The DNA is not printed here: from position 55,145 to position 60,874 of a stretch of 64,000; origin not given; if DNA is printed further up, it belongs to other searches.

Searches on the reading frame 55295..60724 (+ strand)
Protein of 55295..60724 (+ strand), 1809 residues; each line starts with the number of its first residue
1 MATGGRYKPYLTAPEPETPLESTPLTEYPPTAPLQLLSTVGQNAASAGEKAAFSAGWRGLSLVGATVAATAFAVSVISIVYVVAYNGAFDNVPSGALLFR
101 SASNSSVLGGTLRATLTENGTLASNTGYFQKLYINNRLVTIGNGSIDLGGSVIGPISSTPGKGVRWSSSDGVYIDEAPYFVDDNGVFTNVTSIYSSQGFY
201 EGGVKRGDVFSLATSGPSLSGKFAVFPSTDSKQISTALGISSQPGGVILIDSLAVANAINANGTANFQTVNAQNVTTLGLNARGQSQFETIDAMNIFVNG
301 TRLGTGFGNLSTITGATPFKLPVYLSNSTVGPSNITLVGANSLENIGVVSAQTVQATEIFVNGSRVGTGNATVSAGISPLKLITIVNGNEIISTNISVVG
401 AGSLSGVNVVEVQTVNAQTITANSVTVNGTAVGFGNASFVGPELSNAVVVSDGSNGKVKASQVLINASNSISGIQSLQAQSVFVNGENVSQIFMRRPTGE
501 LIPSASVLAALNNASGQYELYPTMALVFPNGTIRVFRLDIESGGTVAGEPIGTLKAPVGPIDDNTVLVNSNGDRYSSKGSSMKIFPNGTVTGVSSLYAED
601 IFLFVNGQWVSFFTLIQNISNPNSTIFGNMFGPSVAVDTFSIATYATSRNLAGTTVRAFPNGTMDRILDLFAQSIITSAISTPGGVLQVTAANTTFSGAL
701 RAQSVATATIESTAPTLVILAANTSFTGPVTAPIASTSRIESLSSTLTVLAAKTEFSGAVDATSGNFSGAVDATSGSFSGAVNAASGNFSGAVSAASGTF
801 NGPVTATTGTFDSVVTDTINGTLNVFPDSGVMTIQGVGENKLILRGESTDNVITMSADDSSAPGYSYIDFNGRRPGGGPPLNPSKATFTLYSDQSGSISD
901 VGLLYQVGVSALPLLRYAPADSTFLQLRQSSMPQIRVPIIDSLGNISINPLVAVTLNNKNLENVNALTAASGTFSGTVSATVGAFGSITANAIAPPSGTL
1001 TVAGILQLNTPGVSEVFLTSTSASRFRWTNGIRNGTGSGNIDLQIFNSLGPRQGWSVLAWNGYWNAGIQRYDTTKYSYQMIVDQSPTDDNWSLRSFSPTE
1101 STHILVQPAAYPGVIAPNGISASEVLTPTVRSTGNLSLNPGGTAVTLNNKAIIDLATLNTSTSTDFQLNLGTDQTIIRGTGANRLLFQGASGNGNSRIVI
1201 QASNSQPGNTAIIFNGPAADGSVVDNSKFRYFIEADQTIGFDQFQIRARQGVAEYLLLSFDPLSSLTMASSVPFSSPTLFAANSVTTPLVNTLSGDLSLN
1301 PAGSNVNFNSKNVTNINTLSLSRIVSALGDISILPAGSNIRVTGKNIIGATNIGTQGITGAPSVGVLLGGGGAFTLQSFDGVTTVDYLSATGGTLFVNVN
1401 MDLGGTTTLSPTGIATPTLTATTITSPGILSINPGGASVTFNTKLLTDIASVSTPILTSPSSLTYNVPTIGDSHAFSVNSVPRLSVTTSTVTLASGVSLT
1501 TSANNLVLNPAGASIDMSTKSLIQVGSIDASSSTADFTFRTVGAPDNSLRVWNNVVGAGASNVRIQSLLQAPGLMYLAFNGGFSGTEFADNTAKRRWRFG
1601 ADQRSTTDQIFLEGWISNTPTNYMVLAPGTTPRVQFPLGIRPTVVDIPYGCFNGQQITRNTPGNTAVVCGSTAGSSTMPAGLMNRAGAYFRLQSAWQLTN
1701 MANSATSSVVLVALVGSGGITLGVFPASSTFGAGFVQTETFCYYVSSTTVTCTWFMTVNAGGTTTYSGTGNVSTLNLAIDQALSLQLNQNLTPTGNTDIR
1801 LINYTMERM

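Call 7: search_protein_families(library=pfam, proteins=[window:55295-60724:+], max_evalue=0.01)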
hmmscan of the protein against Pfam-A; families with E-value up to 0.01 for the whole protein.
window:55295-60724:+ (1809 aa): 0 families

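Call 23: search_protein_families(library=phrogs, proteins=[window:55295-60724:+], max_evalue=0.1)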
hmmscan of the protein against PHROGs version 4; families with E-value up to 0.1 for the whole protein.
window:55295-60724:+ (1809 aa): 0 families

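Call 53: search_solved_structures(query=window:55295-60724:+, max_evalue=1)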
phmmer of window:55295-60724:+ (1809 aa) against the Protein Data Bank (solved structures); distinct sequences matched with E-value up to 1: 2.
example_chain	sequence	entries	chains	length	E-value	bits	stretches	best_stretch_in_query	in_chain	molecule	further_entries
3ov5_A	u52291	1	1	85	0.1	13.3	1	1461-1512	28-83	Uncharacterized protein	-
2l4w_A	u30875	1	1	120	0.13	12.9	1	1461-1514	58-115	Uncharacterized protein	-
